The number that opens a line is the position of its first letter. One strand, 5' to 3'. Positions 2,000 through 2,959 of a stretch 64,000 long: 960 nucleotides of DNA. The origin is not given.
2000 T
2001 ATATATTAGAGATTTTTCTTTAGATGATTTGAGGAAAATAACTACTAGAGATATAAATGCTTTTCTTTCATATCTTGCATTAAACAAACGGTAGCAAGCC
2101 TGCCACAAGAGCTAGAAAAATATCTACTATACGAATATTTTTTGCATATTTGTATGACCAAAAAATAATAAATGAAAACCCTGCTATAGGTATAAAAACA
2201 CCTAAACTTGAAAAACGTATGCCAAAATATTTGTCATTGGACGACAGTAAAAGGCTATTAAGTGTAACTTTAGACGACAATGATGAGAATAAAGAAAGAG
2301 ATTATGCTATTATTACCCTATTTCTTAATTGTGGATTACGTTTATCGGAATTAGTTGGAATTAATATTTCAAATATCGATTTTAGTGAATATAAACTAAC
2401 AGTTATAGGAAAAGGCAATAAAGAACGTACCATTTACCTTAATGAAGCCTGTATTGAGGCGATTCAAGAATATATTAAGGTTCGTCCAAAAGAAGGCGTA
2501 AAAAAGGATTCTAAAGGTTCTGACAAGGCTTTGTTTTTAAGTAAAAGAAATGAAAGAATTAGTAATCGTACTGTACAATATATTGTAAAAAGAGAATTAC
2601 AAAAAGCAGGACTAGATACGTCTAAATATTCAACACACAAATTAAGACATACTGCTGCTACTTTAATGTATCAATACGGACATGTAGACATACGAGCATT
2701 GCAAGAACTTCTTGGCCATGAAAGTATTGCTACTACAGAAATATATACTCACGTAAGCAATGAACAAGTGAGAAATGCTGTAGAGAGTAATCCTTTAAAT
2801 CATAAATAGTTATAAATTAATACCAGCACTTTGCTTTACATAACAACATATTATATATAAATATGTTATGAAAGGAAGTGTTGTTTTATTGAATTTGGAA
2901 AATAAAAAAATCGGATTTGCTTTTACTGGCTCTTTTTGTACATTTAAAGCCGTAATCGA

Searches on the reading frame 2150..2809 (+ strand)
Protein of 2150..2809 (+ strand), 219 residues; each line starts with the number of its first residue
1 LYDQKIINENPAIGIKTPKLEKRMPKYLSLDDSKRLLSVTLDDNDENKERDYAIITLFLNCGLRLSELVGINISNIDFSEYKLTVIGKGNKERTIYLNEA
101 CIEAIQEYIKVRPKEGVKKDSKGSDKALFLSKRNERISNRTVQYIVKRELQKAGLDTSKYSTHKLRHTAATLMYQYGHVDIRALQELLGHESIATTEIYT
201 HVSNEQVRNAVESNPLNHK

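Call 86: search_protein_families(library=ncbifam, proteins=[window:2150-2809:+], max_evalue=0.000001)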
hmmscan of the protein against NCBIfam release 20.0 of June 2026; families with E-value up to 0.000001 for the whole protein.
window:2150-2809:+ (219 aa): 10 families
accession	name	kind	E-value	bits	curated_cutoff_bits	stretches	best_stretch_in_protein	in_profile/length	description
TIGR02224.1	recomb_XerC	equivalog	5.1e-60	203.3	335.15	1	3-210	82-285/295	tyrosine recombinase XerC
TIGR02225.1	recomb_XerD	equivalog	8.3e-55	186.1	329.6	1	2-212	78-284/290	site-specific tyrosine recombinase XerD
NF001399.0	PRK00283.1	subfamily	1.7e-52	178.6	279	1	2-213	88-294/300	tyrosine recombinase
NF040815.2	recomb_XerA_Arch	equivalog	2.2e-52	178.2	220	1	13-210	82-262/263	site-specific tyrosine recombinase/integron integrase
NF003462.0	PRK05084.1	equivalog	1.3e-39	136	267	1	42-213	188-355/360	tyrosine recombinase XerS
NF002331.0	PRK01287.1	subfamily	7.8e-36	123.8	371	1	3-209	116-319/365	site-specific tyrosine recombinase XerC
TIGR02249.1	integrase_gron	subfamily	3.7e-26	92.2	265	2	135-213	235-310/315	integron integrase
NF011946.0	PRK15417.1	equivalog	1.6e-17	63.7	435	1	133-211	248-322/337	integron integrase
NF007371.0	PRK09871.1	subfamily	1e-14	54.5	222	1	47-204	24-176/198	tyrosine-type DNA invertase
NF007370.0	PRK09870.1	subfamily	7.8e-13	48.5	221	1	43-202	26-179/200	tyrosine-type DNA invertase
